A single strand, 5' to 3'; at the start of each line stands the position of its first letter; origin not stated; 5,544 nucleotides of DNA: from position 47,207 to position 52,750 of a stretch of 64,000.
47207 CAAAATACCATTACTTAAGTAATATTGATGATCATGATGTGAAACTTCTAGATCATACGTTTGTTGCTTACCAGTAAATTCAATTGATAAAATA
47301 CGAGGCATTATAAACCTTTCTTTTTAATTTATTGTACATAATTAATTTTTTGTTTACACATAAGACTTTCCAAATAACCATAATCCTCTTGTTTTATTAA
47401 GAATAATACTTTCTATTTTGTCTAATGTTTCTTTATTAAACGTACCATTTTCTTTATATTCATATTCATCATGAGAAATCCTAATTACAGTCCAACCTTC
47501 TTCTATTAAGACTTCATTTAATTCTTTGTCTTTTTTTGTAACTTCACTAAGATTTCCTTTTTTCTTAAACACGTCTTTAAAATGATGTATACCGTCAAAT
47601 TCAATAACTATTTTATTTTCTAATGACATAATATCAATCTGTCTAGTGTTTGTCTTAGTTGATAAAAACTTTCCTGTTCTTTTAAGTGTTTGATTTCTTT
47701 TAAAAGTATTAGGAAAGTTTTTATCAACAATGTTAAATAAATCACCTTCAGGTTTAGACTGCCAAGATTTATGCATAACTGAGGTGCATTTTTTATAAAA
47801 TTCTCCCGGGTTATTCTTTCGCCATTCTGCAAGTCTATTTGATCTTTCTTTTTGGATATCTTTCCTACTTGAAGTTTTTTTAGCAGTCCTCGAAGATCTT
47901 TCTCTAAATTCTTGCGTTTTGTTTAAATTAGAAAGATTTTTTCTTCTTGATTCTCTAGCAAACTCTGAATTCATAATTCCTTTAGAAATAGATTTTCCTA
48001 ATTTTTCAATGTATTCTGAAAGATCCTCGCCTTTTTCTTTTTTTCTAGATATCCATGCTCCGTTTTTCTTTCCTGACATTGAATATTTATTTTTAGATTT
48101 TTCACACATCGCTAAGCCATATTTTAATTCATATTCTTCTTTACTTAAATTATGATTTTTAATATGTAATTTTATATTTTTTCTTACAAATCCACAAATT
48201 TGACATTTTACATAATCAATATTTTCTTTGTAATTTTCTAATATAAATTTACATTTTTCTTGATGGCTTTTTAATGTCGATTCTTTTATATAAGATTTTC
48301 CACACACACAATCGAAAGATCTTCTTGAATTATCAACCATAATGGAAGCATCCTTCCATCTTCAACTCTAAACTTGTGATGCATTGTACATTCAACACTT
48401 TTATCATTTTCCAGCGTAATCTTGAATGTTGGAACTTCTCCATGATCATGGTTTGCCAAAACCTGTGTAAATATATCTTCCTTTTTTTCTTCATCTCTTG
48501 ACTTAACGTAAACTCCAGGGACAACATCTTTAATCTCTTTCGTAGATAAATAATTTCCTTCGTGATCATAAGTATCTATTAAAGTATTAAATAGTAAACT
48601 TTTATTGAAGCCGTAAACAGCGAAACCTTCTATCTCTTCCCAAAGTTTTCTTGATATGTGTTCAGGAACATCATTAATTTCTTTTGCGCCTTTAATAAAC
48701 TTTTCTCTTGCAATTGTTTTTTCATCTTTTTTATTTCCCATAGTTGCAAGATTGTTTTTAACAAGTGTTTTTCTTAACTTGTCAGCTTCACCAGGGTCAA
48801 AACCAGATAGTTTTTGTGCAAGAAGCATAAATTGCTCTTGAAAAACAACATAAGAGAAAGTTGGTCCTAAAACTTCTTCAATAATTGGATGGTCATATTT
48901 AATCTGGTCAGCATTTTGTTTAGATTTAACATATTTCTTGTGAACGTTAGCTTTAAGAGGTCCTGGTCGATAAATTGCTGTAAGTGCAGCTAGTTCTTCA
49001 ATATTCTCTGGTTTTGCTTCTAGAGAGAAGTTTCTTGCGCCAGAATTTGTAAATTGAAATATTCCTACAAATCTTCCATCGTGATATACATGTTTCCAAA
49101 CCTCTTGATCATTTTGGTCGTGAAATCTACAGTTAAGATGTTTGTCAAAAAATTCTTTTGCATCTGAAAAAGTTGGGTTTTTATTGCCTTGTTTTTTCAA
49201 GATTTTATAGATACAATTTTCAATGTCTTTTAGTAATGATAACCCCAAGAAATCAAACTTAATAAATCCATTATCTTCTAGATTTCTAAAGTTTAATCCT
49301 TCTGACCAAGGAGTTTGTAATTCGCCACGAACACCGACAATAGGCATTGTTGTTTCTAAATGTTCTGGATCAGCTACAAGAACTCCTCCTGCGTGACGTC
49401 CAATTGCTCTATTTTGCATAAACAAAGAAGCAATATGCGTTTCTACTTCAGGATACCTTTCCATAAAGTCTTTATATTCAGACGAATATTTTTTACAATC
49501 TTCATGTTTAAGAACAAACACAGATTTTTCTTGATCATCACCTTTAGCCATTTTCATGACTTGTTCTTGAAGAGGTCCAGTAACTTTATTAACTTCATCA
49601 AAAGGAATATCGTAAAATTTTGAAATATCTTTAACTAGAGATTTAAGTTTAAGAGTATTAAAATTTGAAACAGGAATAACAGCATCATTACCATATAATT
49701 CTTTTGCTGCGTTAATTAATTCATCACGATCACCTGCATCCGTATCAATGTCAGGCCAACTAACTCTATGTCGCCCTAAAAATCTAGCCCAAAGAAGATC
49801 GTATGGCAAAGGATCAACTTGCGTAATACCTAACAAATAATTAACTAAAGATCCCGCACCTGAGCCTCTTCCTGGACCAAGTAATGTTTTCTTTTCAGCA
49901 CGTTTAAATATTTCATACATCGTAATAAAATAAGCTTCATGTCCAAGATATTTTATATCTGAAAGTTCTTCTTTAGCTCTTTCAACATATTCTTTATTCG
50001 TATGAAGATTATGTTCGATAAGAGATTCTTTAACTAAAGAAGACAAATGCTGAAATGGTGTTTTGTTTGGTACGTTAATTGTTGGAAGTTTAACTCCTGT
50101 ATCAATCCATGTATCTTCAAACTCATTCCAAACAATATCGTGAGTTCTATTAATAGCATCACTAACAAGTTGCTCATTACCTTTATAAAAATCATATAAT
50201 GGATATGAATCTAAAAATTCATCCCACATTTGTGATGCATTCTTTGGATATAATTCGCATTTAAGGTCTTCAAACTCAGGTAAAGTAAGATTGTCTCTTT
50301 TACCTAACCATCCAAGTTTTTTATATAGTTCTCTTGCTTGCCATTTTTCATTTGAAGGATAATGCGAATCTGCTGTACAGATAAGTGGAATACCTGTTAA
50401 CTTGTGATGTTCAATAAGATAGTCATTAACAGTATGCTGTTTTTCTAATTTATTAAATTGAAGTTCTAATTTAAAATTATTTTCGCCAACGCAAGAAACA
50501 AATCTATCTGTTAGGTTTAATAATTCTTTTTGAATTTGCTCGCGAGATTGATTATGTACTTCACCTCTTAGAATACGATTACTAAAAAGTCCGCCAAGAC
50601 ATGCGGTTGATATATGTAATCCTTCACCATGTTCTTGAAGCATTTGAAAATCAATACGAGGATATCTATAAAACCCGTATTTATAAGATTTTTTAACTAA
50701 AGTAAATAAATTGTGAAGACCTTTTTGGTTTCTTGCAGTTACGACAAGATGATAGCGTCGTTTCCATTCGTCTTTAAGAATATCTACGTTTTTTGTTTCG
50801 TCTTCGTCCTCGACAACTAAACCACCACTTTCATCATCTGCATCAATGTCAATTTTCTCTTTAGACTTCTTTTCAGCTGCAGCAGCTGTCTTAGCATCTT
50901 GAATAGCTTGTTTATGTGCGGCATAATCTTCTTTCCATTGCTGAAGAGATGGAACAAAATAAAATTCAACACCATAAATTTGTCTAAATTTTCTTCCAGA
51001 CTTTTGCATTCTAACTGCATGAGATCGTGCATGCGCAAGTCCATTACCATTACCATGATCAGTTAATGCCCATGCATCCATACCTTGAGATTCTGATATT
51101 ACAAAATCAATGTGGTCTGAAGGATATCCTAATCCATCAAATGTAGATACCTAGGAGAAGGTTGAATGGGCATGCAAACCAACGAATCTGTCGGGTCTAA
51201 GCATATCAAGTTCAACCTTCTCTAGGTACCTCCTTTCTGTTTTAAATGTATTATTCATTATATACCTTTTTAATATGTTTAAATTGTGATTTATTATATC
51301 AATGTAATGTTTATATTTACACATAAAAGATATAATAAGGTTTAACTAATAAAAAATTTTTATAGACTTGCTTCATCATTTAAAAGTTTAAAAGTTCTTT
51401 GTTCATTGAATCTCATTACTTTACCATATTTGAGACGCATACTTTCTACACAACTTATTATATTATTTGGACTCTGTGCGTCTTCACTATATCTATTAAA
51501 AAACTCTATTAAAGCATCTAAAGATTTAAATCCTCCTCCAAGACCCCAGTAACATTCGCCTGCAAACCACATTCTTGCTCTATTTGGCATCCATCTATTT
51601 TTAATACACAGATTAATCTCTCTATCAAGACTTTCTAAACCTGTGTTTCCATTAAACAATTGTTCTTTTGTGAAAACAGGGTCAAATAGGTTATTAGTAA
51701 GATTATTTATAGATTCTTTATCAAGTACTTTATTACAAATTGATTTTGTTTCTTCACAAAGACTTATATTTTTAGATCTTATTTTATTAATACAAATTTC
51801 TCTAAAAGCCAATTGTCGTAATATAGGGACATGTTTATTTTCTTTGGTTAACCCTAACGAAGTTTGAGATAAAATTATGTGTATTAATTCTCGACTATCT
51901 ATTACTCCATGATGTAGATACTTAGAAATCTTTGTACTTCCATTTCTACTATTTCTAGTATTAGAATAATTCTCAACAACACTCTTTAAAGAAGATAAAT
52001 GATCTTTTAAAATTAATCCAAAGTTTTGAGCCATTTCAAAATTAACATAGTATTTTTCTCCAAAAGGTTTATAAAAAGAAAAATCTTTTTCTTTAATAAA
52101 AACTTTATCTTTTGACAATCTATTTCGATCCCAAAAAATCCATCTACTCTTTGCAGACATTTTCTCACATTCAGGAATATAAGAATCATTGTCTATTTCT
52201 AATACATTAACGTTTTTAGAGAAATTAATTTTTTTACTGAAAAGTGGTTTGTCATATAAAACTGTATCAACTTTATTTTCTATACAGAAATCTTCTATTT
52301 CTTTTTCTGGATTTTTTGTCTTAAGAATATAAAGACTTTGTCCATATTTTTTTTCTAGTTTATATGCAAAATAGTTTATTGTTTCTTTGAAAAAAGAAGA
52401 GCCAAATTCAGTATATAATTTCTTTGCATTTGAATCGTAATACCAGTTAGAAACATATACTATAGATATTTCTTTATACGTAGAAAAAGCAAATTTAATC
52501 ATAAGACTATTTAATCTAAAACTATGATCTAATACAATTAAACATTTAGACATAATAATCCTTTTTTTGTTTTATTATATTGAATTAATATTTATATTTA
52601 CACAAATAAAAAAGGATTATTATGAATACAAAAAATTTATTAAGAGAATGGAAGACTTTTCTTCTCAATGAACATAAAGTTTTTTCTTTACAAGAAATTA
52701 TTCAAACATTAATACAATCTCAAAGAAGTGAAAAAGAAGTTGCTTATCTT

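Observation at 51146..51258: In-frame TAG inside the first PHP motif of dnaE, buried in a 20-bp stem and placed for a 9-nt ribosomal hop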

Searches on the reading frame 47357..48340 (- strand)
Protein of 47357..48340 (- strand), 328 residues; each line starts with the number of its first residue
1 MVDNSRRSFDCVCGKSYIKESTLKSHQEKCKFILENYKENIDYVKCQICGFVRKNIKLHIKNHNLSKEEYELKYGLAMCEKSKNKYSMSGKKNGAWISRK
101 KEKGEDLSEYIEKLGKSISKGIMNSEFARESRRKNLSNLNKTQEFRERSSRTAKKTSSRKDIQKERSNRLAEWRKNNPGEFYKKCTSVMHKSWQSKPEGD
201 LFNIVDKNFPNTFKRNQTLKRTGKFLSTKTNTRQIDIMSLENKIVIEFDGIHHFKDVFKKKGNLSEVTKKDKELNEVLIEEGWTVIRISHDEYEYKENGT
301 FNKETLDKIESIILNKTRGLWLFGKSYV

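Call 9: search_protein_families(library=pfam, proteins=[window:47357-48340:-], max_evalue=0.01)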
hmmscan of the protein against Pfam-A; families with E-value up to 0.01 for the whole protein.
window:47357-48340:- (328 aa): 2 families
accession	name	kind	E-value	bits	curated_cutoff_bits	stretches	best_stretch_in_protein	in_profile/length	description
PF04480.18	DUF559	-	4.8e-05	23.6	20.6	1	235-301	46-101/109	Protein of unknown function (DUF559)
PF05443.17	ROS_MUCR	-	0.00017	22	25.4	1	42-77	63-99/123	ROS/MUCR transcriptional regulator protein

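Call 48: search_protein_families(library=phrogs, proteins=[window:47357-48340:-], max_evalue=0.01)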
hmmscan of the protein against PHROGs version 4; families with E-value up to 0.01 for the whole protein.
window:47357-48340:- (328 aa): 1 family
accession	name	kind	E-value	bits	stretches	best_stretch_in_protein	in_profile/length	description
phrog_4485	-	unknown function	0.0065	18.2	0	113-198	12-94/103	-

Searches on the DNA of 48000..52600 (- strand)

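Call 5: search_dna_similar(query=window:48000-52600:-, collection=phages, mode=distant)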
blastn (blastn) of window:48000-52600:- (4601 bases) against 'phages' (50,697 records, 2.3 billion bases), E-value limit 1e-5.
No match.

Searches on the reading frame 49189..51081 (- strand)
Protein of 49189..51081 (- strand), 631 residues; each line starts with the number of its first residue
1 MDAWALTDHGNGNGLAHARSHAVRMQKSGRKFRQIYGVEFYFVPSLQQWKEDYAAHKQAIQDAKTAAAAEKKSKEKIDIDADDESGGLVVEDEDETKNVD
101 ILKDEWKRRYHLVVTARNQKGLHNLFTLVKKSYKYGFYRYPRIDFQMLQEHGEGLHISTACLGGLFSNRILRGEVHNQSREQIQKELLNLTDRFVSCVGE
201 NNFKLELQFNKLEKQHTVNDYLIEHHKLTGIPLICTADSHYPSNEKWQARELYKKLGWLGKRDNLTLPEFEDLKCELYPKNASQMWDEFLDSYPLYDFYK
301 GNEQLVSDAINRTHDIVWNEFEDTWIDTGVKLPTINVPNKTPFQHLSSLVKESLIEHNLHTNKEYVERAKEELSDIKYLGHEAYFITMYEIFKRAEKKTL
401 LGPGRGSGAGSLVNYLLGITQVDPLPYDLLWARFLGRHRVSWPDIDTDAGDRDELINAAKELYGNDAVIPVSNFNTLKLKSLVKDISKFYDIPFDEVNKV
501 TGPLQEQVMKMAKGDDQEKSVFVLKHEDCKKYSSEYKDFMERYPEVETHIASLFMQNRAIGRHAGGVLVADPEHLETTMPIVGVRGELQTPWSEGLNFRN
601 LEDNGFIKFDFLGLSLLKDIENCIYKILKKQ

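Call 25: search_dna_similar(query=window:49189-51081:-, collection=phages, mode=protein, max_rows=25)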
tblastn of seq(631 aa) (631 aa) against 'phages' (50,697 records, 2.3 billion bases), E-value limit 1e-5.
Records with a match: 1429; places in all: 1432; records where one place covers at least 80% of the query: 546.
Best place of each record, by identity: <60% 1429.
By first word of the organism name: Pseudomonas 302; Mycobacterium 281; Streptomyces 211; Gordonia 132; Bacillus 99; Bacteriophage 49; Staphylococcus 49; Microbacterium 36; Escherichia 31; Rhodococcus 22; and 57 more.
By host as written in the record: Mycobacterium smegmatis mc2 155 203; Pseudomonas aeruginosa 118; - 106; Pseudomonas aeruginosa PAO1 86; Streptomyces griseus ATCC 10137 81; Gordonia terrae 3612 65; Streptomyces lividans JI 1326 44; Mycobacterium smegmatis mc#155 37; and 236 more.
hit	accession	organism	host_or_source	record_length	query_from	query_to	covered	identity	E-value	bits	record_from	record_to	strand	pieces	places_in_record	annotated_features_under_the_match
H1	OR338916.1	Bacillus phage DZ1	Bacillus cereus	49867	110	630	83%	32.0%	3e-56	212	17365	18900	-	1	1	DNA polymerase III alpha subunit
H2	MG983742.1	Bacillus phage Anath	Bacillus mycoides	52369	104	630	84%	31.5%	2e-56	213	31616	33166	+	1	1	DNA polymerase III alpha subunit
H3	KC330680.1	Bacillus phage Eoghan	Bacillus pumilus BL8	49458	103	630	84%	31.3%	4e-58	218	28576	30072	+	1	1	DNA polymerase III alpha subunit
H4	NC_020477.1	Bacillus phage Eoghan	Bacillus pumilus BL8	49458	103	630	84%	31.3%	4e-58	218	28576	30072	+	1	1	DNA polymerase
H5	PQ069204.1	Bacillus phage S4-2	Bacillus sp. S4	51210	104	630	84%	31.1%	8e-38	218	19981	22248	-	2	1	record has no annotation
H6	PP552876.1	Bacillus phage PK-1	-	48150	103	630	84%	31.1%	2e-57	216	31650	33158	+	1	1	DNA polymerase III alpha subunit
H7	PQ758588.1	Bacillus phage PS1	Bacillus licheniformis HNIBR-BC151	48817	103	630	84%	31.1%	2e-57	215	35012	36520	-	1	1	DNA polymerase III alpha subunit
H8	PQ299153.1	Bacillus phage Jayan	Bacillus licheniformis DSM13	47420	103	630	84%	31.0%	2e-37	223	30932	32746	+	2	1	DNA polymerase (x2) | hypothetical protein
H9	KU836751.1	Bacillus phage Leo2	Bacillus pumilus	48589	103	630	84%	30.9%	1e-56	213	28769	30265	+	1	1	DNA polymerase III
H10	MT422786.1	Bacillus phage Novomoskovsk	Bacillus pumilus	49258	104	630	84%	30.9%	1e-54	207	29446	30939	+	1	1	DNA polymerase III alpha subunit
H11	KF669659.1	Bacillus phage Riggi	Bacillus pumilus BL-8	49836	104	630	84%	30.9%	1e-54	207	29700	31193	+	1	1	DNA polymerase III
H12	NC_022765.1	Bacillus phage Riggi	Bacillus pumilus BL-8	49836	104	630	84%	30.9%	1e-54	207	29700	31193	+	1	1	DNA polymerase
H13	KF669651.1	Bacillus phage Glittering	Bacillus pumilus BL-8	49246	103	627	83%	30.9%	7e-55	208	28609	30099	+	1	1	DNA Polymerase III alpha subunit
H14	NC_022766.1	Bacillus phage Glittering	Bacillus pumilus BL-8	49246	103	627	83%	30.9%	7e-55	208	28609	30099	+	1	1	DNA polymerase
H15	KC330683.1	Bacillus phage Finn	Bacillus pumilus BL8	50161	104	630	84%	30.7%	3e-54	206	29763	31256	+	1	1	DNA polymerase III alpha subunit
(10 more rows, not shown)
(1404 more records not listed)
